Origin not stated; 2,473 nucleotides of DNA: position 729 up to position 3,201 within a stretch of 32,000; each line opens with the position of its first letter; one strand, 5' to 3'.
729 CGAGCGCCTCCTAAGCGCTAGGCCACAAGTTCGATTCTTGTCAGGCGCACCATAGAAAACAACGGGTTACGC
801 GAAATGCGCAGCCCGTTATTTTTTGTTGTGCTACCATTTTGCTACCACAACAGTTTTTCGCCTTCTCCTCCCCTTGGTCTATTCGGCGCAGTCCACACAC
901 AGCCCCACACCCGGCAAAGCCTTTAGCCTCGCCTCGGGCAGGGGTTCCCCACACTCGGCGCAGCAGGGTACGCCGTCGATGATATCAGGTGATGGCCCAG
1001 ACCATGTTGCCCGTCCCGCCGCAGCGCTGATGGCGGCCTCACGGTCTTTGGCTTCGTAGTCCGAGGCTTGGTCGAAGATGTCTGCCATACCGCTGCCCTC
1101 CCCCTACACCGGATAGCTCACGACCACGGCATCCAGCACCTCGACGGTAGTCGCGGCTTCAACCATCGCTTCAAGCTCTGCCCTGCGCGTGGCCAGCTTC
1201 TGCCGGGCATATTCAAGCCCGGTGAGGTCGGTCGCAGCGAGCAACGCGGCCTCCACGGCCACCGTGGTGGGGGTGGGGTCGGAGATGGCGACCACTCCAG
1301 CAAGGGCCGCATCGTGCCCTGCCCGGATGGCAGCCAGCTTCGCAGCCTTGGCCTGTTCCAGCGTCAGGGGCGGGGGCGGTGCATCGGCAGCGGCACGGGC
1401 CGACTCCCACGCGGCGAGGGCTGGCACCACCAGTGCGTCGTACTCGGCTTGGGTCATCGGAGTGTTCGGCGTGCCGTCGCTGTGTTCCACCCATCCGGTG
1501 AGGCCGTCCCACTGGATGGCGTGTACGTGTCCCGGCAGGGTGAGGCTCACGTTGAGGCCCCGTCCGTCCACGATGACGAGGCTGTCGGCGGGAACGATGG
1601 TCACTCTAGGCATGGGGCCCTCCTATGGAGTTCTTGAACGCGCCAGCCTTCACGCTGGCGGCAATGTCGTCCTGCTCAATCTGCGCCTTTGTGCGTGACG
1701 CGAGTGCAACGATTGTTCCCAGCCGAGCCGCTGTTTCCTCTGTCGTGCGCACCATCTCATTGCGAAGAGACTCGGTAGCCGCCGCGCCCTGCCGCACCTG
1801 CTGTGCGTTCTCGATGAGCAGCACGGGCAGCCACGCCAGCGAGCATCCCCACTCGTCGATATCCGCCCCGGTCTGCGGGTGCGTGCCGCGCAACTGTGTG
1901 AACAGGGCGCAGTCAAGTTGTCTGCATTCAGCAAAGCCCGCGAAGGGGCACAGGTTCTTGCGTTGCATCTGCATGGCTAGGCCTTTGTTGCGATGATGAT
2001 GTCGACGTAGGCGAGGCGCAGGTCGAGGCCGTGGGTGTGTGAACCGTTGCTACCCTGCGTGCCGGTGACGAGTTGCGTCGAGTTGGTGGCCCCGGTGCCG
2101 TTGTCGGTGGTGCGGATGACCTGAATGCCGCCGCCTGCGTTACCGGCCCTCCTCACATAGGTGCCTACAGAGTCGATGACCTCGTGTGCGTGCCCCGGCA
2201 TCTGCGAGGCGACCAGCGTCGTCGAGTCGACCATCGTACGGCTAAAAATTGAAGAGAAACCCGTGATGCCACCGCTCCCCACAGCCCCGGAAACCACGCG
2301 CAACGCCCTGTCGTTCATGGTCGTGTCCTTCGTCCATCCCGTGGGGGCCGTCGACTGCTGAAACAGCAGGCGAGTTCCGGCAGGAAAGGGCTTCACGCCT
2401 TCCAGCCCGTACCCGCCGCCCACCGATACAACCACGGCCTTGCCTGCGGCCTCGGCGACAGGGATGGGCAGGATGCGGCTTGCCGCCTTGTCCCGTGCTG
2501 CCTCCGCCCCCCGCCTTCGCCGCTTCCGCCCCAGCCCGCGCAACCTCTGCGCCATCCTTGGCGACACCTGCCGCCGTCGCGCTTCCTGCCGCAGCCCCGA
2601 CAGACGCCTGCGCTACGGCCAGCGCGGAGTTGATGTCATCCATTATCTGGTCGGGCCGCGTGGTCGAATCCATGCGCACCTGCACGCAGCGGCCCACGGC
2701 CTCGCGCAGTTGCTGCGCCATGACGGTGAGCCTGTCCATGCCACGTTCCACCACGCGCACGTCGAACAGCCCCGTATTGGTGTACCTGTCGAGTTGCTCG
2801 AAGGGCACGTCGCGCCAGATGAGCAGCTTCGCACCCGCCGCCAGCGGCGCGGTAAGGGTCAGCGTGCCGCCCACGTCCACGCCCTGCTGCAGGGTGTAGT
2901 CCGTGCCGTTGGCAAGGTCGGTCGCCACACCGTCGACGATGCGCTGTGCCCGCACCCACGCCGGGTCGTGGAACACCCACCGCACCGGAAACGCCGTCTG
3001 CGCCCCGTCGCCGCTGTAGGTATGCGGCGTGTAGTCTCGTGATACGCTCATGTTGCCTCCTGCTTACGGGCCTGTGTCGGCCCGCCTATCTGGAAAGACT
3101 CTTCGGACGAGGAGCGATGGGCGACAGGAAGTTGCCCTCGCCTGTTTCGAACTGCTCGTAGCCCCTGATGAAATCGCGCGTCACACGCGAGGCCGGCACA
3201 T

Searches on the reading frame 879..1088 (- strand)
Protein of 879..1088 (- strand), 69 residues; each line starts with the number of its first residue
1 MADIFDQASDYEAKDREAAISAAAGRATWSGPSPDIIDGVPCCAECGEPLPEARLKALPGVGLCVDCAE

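Call 47: search_protein_families(library=pfam, proteins=[window:879-1088:-], max_evalue=0.001)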
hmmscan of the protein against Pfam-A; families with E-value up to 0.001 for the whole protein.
window:879-1088:- (69 aa): 1 family
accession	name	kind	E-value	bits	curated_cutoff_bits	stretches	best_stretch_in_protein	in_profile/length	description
PF01258.23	zf-dskA_traR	-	2.2e-09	37.6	24.9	1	43-69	6-32/36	Prokaryotic dksA/traR C4-type zinc finger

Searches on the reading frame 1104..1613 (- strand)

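Call 47: search_protein_families(library=pfam, proteins=[window:1104-1613:-], max_evalue=0.001)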
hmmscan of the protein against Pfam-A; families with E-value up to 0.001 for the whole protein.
window:1104-1613:- (169 aa): 1 family
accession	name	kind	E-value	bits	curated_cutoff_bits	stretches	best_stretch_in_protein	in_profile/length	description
PF24243.1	Phage_tail_C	-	0.00034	20.4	23.7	1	52-64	5-17/26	Phage tail tip domain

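Call 49: search_protein_families(library=phrogs, proteins=[window:1104-1613:-], max_evalue=0.001)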
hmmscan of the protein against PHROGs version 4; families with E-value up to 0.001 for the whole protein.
window:1104-1613:- (169 aa): 2 families
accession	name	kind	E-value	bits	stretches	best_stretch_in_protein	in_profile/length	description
phrog_5400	-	unknown function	6.3e-38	131.1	1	81-169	57-145/145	-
phrog_1807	-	tail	0.00016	22.4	1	84-167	116-239/241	tail fiber protein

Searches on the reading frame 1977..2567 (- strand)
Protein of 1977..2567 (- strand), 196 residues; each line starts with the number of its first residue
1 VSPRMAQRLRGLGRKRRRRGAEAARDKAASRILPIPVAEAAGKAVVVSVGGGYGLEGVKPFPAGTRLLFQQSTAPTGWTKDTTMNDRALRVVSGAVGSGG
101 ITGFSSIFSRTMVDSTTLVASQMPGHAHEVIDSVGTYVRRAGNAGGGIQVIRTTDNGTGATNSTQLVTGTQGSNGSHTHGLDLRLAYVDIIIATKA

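Call 47: search_protein_families(library=pfam, proteins=[window:1977-2567:-], max_evalue=0.001)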
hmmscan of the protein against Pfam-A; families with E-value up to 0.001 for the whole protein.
window:1977-2567:- (196 aa): 0 families

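Call 49: search_protein_families(library=phrogs, proteins=[window:1977-2567:-], max_evalue=0.001)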
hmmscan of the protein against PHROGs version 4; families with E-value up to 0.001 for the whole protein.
window:1977-2567:- (196 aa): 1 family
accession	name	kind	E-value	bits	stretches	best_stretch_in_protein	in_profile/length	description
phrog_2097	-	tail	2.2e-06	27.7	1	58-181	383-493/644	tail fiber protein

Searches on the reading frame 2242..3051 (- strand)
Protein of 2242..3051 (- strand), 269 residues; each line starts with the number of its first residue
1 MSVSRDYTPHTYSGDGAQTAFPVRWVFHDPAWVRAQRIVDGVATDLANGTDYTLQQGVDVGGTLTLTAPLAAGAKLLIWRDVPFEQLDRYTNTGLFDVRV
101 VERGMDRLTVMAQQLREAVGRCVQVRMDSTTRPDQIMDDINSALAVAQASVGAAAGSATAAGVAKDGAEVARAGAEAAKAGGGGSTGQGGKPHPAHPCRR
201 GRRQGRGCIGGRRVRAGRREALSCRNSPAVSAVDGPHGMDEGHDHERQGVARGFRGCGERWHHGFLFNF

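Call 47: search_protein_families(library=pfam, proteins=[window:2242-3051:-], max_evalue=0.001)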
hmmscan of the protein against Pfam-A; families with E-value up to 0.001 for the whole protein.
window:2242-3051:- (269 aa): 0 families

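Call 49: search_protein_families(library=phrogs, proteins=[window:2242-3051:-], max_evalue=0.001)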
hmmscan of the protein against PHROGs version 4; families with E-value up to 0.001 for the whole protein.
window:2242-3051:- (269 aa): 16 families
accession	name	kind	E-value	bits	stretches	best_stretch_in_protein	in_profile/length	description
phrog_1640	-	tail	2.4e-20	74.2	1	1-119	1-121/765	tail protein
phrog_6518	-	tail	3.5e-11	42.9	1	10-116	7-112/793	tail fiber protein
phrog_30017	-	unknown function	1.5e-09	37.4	1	1-122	1-123/1025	-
phrog_36601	-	tail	2.6e-09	36.8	1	1-119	15-135/1084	tail fiber protein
phrog_28871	-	unknown function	3.4e-09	36.1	1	10-114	10-109/946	-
phrog_32960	-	unknown function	3.9e-09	36.4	1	1-115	1-117/762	-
phrog_13481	-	tail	6.1e-09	36.4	1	7-184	20-205/596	tail fiber protein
phrog_13893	-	tail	6.9e-09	35.6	1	1-124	1-126/648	tail protein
phrog_8649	-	unknown function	2.6e-08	33.9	1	1-117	1-119/743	-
phrog_5510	-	tail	4.9e-07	29.5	1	1-129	1-128/789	tail fiber protein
phrog_38237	-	unknown function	4.9e-07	29.4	1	1-118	1-120/697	-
phrog_17220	-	unknown function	6.1e-07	29.1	1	1-118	1-120/868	-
phrog_13173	-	tail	2.5e-05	24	1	11-179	12-176/674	tail fiber protein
phrog_2710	-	tail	4.8e-05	22.9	1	5-118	8-120/781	tail fiber protein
phrog_5662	-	tail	0.0004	19.8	1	1-116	1-118/729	tail fiber protein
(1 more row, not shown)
